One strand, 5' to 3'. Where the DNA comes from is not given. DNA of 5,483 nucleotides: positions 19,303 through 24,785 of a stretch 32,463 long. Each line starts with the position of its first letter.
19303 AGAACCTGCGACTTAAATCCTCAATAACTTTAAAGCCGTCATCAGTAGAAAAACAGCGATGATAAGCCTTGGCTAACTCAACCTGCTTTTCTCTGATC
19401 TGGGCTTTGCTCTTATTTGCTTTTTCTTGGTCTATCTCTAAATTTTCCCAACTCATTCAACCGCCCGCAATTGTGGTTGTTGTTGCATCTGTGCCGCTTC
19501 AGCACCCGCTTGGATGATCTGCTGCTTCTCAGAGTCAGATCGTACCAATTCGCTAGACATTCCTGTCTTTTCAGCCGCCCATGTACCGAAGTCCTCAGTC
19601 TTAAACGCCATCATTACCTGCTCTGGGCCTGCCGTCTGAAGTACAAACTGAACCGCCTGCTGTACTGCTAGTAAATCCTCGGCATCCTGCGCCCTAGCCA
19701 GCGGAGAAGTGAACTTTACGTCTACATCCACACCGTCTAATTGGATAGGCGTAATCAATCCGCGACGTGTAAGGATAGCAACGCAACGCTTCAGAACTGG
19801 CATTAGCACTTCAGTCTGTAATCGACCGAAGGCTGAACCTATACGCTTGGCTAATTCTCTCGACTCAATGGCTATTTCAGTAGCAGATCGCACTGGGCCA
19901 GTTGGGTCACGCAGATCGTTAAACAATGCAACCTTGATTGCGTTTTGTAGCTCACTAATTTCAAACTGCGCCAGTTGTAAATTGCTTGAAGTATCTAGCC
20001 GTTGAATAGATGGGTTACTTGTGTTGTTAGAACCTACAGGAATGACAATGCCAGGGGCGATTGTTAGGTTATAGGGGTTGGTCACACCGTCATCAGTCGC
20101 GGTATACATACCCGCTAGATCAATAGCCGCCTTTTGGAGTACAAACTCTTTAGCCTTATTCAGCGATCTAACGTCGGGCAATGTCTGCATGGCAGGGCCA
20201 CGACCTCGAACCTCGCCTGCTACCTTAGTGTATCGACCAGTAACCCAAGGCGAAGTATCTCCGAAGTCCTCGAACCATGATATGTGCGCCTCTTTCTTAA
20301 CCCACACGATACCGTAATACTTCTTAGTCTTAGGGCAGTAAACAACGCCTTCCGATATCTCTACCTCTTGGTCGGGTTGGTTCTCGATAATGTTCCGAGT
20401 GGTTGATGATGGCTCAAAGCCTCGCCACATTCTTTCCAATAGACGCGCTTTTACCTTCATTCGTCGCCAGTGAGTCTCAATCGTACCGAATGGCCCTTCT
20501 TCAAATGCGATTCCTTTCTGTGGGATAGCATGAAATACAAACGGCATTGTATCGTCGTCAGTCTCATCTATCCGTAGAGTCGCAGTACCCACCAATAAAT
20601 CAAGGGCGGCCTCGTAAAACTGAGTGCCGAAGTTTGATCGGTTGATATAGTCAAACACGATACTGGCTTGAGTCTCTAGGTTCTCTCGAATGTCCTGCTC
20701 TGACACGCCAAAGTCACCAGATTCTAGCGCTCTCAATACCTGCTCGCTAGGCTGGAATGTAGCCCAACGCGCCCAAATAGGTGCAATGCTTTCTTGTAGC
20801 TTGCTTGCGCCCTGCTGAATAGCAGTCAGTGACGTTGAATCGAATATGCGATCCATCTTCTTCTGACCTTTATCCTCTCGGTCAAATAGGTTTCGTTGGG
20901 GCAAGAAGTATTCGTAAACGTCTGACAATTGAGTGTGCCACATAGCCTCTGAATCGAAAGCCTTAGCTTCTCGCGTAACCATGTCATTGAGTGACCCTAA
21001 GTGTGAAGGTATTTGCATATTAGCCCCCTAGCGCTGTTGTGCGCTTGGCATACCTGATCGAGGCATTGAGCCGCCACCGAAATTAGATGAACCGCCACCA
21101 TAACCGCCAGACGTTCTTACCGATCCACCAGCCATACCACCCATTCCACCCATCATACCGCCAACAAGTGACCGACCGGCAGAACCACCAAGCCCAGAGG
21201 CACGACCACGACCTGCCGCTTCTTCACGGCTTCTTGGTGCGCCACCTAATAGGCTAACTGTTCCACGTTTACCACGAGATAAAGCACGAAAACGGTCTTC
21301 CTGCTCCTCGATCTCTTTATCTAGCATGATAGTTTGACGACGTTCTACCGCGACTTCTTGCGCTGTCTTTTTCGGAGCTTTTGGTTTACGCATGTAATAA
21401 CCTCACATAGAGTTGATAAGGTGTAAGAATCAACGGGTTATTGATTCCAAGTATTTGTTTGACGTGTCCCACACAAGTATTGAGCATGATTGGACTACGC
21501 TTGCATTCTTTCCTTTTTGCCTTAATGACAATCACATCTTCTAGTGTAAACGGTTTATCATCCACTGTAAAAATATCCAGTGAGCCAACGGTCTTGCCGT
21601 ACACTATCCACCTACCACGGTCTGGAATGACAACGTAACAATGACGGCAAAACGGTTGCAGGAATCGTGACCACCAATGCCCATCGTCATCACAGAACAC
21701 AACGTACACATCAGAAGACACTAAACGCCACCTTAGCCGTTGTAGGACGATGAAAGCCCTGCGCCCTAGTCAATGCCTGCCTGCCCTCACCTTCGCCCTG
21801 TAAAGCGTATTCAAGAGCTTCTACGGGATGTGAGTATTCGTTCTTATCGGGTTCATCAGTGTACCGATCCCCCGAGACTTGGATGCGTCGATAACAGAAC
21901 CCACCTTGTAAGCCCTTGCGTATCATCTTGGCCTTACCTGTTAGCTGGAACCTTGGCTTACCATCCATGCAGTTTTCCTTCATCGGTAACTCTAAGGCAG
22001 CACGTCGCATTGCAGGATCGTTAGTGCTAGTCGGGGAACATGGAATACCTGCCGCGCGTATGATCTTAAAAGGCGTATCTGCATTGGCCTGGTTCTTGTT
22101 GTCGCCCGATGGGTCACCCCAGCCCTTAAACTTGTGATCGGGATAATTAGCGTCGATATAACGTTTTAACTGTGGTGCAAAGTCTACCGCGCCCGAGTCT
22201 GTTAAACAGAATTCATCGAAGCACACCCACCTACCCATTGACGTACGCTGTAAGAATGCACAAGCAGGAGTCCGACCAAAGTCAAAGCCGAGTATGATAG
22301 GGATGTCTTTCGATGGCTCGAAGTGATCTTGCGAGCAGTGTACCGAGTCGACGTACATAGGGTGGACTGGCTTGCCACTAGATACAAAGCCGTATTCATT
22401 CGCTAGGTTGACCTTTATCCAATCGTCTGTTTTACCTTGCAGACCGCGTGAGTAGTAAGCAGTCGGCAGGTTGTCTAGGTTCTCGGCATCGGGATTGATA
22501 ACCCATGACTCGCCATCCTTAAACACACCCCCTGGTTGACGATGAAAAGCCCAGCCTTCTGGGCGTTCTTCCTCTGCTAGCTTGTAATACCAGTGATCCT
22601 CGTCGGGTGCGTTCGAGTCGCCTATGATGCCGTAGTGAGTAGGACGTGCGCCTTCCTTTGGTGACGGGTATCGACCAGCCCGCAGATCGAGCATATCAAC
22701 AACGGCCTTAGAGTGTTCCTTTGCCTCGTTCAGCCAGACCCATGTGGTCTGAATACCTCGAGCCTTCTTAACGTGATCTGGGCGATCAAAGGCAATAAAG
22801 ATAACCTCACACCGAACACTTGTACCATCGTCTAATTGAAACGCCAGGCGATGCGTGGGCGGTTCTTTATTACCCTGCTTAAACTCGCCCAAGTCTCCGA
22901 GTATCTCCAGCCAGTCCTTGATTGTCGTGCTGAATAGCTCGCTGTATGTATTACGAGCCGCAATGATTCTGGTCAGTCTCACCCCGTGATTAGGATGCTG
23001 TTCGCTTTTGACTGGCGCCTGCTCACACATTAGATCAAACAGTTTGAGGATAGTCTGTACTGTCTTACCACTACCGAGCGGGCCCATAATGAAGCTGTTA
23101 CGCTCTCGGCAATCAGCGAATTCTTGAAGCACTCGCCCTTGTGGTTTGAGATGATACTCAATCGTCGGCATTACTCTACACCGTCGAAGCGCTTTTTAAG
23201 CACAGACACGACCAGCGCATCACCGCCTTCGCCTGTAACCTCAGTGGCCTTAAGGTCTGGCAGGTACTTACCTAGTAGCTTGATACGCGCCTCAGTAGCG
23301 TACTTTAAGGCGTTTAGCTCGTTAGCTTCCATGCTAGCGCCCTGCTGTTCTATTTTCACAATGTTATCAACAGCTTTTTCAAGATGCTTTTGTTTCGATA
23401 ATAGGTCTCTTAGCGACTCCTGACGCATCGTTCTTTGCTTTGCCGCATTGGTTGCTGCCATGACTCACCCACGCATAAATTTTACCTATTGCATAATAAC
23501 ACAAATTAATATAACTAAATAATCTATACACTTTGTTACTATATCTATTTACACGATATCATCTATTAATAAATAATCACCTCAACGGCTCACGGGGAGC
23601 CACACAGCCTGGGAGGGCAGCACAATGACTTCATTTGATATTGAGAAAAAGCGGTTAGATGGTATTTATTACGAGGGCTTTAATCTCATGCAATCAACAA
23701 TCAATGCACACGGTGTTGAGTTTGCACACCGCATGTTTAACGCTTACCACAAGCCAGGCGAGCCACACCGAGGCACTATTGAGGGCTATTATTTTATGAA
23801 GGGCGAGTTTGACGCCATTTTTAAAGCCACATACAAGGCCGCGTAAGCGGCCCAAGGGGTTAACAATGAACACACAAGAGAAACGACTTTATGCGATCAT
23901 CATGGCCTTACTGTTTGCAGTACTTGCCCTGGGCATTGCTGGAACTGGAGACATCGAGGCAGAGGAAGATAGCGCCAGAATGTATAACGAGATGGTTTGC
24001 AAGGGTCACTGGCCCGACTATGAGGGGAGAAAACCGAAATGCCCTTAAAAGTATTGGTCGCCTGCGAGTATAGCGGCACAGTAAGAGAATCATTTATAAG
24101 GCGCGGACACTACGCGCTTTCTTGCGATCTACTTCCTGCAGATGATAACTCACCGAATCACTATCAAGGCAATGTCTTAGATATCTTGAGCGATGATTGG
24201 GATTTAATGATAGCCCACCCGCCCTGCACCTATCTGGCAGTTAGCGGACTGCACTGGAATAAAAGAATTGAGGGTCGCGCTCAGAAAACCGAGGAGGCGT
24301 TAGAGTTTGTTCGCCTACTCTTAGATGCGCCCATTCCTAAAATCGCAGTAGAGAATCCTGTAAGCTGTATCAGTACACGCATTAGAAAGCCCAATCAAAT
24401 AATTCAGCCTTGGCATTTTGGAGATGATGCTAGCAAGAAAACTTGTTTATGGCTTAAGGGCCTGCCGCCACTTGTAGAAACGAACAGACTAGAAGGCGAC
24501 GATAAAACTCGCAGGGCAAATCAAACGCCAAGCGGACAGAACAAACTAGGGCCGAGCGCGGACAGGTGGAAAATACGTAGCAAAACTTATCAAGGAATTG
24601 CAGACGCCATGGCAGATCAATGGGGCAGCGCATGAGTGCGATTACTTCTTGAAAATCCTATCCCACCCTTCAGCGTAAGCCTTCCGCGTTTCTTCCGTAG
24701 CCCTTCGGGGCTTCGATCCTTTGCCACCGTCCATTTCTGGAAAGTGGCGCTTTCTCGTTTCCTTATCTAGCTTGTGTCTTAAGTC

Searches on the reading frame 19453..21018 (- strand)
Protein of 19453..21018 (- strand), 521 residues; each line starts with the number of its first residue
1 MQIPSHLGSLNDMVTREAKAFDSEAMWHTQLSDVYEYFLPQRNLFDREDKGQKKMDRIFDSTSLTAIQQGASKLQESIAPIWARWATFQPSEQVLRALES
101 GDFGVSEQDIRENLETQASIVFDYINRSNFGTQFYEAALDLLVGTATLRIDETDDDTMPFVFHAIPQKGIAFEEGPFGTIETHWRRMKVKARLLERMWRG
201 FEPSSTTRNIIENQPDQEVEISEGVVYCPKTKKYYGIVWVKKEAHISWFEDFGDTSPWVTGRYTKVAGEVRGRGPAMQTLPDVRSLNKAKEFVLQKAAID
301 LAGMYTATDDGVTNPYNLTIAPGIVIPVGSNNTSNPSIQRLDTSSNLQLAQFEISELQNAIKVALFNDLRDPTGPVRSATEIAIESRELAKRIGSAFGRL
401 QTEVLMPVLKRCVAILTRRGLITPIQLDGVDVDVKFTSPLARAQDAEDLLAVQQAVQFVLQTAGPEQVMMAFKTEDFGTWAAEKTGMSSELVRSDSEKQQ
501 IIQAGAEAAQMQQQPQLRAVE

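Call 28: search_protein_families(library=phrogs, proteins=[window:19453-21018:-], max_evalue=0.001)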
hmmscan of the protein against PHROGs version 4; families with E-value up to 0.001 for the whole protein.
window:19453-21018:- (521 aa): 4 families
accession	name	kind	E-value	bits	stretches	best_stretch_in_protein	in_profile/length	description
phrog_332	-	connector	1.4e-82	278.8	1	26-518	27-531/560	head-tail adaptor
phrog_449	-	connector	9.5e-31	107.8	1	33-516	28-499/520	head-tail adaptor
phrog_21643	-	unknown function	2.3e-28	100.1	1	285-517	3-237/268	-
phrog_21528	-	unknown function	8.5e-14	52.6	1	27-233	20-219/224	-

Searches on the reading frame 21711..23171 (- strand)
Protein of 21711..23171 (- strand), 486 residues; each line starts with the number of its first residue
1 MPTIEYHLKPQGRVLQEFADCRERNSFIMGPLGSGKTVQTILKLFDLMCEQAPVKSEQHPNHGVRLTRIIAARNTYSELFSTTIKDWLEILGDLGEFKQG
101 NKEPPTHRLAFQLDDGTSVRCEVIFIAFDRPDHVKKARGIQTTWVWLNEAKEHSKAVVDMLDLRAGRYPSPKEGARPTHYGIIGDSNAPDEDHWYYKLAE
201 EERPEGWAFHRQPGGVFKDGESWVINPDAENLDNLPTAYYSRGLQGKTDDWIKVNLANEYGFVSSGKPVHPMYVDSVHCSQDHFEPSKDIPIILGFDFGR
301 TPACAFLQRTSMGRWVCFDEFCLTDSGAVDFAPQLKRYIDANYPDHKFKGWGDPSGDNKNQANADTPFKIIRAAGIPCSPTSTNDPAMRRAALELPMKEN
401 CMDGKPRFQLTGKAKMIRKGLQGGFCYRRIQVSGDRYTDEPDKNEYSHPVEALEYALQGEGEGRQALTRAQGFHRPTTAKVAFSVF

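Call 28: search_protein_families(library=phrogs, proteins=[window:21711-23171:-], max_evalue=0.001)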
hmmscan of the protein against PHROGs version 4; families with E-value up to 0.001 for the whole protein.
window:21711-23171:- (486 aa): 1 family
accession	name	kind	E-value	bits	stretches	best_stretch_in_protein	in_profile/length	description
phrog_2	-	head and packaging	1.5e-19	71.3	1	9-461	268-593/807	terminase large subunit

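Call 29: search_dna_similar(query=window:21711-23171:-, collection=phages, mode=protein, max_rows=15)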
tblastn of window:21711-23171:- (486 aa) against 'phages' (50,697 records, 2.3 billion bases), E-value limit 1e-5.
Records with a match: 25; places in all: 25; records where one place covers at least 80% of the query: 22.
Best place of each record, by identity: <60% 25.
By first word of the organism name: Burkholderia 5; Rhizobium 4; Vibrio 2; Dunaliella 2; Bacteriophage 2; Myxococcus 2; Pseudoalteromonas 1; Pelagibacter 1; Cronobacter 1; Methylophilales 1; and 4 more.
By host as written in the record: - 6; Dunaliella viridis var. palmelloides Teodoresco (Chlorophyta) 2; Rhizobium phaseoli N831 2; Myxococcus xanthus strain DK883 2; Burkholderia sp. 1; Burkholderia cepacia 1; Pseudoalteromonas nigrifaciens 1; Vibrio alginolyticus RY-3 1; and 9 more.
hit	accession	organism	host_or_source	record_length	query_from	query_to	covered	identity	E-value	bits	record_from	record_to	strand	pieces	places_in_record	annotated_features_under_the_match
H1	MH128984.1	Burkholderia phage vB_BmuP_KL4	-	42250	1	479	99%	52.5%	1e-156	498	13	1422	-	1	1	large terminase | small terminase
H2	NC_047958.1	Burkholderia phage vB_BmuP_KL4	-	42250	1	479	99%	52.5%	1e-156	498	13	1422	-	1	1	TerL | terminase small subunit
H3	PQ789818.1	Burkholderia phage vB_E332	Burkholderia sp.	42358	1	479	99%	52.3%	2e-157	500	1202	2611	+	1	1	terminase large subunit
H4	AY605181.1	Burkholderia phage BcepC6B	-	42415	1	479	99%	51.9%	1e-155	494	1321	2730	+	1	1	g03: putative TerL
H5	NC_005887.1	Burkholderia phage BcepC6B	Burkholderia cepacia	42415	1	479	99%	51.9%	1e-155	494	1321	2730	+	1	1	TerL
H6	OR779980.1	Pseudoalteromonas phage vB_Pun_Y3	Pseudoalteromonas nigrifaciens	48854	3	462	95%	46.2%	6e-117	384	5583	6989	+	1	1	terminase large subunit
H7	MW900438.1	Vibrio phage vB_ValP_VA-RY-3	Vibrio alginolyticus RY-3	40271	28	468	91%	41.3%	2e-100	336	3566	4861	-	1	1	putative terminase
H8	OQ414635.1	Pelagibacter phage EXVC031P Hodr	Candidadtus Pelagibacter sp. HTCC1062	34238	1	486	100%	36.7%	2e-92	313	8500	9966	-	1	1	hypothetical protein (x2)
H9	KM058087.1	Cronobacter phage vB_CsaP_Ss1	Cronobacter sakazakii ATCC BAA 894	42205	28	476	92%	39.7%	8e-93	314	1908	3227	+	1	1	putative terminase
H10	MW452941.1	Methylophilales phage MEP301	Methylophilales bacterium FZCC2181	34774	23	486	95%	36.8%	7e-92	311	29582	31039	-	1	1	terminase large subunit | putative acetyltransferase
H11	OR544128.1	Pasteurella phage Pmp11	Pasteurella multocida Past22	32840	28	483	94%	32.8%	2e-65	234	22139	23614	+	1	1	terminase large subunit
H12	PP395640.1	Microcystis phage Mwe-JY08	Microcystis wesenbergii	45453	9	471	95%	31.4%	9e-60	218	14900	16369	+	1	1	hypothetical protein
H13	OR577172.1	Pseudomonas phage Rollin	Pseudomonas aeruginosa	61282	1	474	98%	30.4%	2e-57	211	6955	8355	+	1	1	hypothetical protein (x2)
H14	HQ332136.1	Dunaliella viridis virus SI2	Dunaliella viridis var. palmelloides ...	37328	17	448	89%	32.7%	2e-60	220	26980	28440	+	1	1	hypothetical protein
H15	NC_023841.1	Dunaliella viridis virus SI2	Dunaliella viridis var. palmelloides ...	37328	17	448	89%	32.7%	2e-60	220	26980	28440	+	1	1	hypothetical protein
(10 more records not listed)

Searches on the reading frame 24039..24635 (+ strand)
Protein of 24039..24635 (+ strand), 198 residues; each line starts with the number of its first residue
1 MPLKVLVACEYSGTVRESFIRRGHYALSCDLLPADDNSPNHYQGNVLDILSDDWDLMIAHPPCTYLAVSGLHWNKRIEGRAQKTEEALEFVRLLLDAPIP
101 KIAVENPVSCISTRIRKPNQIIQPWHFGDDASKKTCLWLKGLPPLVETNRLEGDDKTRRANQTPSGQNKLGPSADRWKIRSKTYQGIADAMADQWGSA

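Call 28: search_protein_families(library=phrogs, proteins=[window:24039-24635:+], max_evalue=0.001)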
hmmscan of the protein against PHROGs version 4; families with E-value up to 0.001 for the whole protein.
window:24039-24635:+ (198 aa): 2 families
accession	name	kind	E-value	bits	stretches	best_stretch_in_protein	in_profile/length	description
phrog_757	-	other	3.9e-67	226.9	1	3-197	15-220/247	DNA methyltransferase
phrog_27471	-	unknown function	1.7e-37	128.5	1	95-196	1-93/93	-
